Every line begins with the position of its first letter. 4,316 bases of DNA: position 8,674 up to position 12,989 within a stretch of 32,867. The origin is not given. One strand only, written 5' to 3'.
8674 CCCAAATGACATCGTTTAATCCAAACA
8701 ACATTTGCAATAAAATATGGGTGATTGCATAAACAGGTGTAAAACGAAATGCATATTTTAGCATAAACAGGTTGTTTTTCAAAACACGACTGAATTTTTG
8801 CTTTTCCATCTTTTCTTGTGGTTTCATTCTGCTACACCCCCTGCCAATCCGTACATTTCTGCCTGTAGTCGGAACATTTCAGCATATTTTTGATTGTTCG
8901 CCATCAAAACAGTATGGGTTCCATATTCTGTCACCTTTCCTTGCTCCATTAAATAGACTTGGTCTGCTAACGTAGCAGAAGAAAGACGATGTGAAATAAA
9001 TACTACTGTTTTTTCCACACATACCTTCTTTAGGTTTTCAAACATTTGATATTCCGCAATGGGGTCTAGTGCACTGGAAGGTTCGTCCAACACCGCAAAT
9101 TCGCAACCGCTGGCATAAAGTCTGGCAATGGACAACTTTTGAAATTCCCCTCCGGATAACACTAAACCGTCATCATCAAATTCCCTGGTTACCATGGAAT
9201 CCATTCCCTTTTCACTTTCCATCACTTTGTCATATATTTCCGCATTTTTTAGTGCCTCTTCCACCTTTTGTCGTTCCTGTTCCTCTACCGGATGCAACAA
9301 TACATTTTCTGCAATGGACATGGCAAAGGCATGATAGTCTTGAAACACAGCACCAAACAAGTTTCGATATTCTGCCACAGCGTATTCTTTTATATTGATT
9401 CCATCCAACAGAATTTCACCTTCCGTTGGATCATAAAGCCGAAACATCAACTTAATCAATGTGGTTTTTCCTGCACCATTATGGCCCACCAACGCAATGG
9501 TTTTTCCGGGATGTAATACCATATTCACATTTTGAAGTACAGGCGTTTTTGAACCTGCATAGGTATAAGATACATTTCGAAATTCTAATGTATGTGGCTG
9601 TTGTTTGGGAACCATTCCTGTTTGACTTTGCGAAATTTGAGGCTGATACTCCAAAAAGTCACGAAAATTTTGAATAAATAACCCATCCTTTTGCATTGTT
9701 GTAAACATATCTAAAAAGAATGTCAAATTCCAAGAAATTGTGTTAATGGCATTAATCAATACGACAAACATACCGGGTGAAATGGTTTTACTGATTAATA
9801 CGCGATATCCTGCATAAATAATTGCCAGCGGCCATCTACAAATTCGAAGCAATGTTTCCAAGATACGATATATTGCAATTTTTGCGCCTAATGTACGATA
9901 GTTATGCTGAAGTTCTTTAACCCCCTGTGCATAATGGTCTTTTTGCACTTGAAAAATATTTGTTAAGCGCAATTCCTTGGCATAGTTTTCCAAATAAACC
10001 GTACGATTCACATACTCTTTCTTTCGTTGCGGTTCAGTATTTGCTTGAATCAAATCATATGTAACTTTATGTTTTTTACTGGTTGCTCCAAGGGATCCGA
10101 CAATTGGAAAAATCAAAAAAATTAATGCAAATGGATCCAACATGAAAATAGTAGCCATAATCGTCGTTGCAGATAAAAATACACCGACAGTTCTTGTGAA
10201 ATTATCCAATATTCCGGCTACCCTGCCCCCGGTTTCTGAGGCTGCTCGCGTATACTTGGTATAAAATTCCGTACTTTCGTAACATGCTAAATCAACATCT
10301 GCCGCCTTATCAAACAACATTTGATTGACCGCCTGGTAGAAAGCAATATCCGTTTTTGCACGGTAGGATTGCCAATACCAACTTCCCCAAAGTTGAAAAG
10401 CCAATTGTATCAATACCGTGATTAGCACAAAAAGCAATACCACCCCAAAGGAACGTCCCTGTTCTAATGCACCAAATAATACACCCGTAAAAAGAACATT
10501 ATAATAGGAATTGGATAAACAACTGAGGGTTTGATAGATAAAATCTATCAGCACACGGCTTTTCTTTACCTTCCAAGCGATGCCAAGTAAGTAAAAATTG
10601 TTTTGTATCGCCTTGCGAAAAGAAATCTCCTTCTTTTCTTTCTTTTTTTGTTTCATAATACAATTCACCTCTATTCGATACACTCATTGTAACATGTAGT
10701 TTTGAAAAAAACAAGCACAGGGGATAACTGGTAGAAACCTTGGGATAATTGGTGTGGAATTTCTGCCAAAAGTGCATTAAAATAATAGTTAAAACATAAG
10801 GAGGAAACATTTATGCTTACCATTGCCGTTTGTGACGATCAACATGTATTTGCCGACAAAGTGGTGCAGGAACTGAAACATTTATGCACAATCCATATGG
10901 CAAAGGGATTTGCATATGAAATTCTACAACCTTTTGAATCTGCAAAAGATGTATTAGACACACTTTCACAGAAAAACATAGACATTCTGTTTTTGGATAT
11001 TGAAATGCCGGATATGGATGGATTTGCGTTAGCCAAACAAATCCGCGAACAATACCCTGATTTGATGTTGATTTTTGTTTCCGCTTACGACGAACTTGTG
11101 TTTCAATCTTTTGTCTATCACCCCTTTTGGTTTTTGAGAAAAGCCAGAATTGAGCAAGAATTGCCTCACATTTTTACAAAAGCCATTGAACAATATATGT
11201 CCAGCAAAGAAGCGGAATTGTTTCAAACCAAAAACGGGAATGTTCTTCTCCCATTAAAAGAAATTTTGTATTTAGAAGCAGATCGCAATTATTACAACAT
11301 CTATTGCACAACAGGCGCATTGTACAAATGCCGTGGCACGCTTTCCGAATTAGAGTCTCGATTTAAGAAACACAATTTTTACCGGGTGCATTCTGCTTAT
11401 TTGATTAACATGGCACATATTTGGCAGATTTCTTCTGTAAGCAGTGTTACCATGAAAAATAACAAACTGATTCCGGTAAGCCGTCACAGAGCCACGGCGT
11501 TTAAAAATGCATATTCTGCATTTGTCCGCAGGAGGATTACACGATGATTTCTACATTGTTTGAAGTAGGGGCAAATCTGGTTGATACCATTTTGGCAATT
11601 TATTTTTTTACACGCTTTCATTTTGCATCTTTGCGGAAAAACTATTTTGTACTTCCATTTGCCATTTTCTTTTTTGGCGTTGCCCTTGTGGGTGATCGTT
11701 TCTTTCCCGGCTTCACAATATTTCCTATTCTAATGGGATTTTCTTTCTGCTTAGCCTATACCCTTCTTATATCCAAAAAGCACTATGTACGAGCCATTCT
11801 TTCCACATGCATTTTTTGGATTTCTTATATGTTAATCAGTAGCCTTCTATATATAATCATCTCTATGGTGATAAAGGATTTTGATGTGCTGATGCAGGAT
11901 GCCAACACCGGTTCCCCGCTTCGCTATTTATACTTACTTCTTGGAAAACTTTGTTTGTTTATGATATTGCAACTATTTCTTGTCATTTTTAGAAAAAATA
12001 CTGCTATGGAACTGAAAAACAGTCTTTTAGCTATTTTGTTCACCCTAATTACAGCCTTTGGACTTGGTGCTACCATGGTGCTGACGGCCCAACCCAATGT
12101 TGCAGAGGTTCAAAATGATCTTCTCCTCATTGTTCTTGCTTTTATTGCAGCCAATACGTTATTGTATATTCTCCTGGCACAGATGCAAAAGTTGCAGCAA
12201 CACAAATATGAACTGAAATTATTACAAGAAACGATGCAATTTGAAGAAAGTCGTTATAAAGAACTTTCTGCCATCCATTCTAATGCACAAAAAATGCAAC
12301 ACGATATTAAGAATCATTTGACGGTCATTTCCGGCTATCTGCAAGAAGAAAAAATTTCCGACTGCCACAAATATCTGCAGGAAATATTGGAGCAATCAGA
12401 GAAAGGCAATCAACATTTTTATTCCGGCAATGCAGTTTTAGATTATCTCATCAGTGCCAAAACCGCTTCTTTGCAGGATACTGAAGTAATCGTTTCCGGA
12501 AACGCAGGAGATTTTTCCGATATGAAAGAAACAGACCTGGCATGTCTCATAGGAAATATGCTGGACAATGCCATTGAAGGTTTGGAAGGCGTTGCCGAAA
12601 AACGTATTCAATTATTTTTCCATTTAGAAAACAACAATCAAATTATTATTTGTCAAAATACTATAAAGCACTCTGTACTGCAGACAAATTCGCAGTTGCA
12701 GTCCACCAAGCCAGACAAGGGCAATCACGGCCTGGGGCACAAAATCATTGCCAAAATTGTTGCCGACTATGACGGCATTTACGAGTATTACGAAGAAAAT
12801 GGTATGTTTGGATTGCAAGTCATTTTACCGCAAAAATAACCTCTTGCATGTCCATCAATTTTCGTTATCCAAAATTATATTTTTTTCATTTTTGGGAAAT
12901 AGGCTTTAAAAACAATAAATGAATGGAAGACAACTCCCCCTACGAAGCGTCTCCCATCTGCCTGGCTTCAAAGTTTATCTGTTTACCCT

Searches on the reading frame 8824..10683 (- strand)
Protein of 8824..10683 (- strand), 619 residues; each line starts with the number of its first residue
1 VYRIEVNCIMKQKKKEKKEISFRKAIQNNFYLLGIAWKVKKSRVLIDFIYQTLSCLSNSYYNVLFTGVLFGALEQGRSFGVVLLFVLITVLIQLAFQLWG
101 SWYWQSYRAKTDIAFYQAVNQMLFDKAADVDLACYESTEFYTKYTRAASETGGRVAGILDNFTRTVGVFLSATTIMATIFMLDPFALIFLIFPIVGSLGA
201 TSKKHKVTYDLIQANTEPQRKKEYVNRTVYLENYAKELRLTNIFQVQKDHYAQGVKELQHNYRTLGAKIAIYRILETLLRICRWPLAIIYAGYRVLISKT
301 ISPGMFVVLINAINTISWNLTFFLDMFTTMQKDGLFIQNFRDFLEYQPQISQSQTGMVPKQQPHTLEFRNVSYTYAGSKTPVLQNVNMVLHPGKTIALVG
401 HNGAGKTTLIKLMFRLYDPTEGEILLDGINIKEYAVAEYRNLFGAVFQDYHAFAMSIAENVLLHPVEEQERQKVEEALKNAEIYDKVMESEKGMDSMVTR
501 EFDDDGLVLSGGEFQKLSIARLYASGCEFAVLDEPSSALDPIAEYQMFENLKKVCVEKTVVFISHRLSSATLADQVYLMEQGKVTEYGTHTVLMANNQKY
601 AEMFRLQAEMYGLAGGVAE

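Call 17: search_protein_families(library=pfam, proteins=[window:8824-10683:-], max_evalue=0.001)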
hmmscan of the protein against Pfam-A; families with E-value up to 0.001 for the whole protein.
window:8824-10683:- (619 aa): 2 families
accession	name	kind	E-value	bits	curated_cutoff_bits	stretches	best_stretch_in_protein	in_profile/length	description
PF00005.33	ABC_tran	-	9.8e-30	104.4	25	1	383-536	1-136/137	ABC transporter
PF02463.25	SMC_N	-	0.00021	21.2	40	0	470-581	119-213/220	RecF/RecN/SMC N terminal domain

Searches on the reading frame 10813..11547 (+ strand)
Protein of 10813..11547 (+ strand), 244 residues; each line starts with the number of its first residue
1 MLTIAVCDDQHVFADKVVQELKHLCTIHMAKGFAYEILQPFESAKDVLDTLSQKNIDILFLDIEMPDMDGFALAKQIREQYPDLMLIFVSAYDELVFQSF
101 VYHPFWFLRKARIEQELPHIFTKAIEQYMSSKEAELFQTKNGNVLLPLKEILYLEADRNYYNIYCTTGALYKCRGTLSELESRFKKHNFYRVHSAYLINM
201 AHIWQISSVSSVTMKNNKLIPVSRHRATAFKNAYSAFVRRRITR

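Call 17: search_protein_families(library=pfam, proteins=[window:10813-11547:+], max_evalue=0.001)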
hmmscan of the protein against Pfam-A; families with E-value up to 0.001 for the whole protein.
window:10813-11547:+ (244 aa): 2 families
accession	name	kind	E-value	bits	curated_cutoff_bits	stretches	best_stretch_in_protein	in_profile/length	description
PF04397.21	LytTR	-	1.1e-20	74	22.6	1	144-233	4-96/98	LytTr DNA-binding domain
PF00072.30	Response_reg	-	1.5e-13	51.3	30.2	1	34-96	22-85/111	Response regulator receiver domain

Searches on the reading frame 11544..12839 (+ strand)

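Call 17: search_protein_families(library=pfam, proteins=[window:11544-12839:+], max_evalue=0.001)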
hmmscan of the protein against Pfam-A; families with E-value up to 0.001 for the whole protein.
window:11544-12839:+ (431 aa): 2 families
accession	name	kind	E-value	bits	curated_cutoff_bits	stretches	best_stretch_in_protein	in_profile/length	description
PF14501.12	HATPase_c_5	-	3.8e-22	78.6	22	1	327-429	1-102/102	GHKL domain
PF14689.11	SPOB_a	-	3e-06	27.2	28.1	1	244-287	12-55/62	Sensor_kinase_SpoOB-type, alpha-helical domain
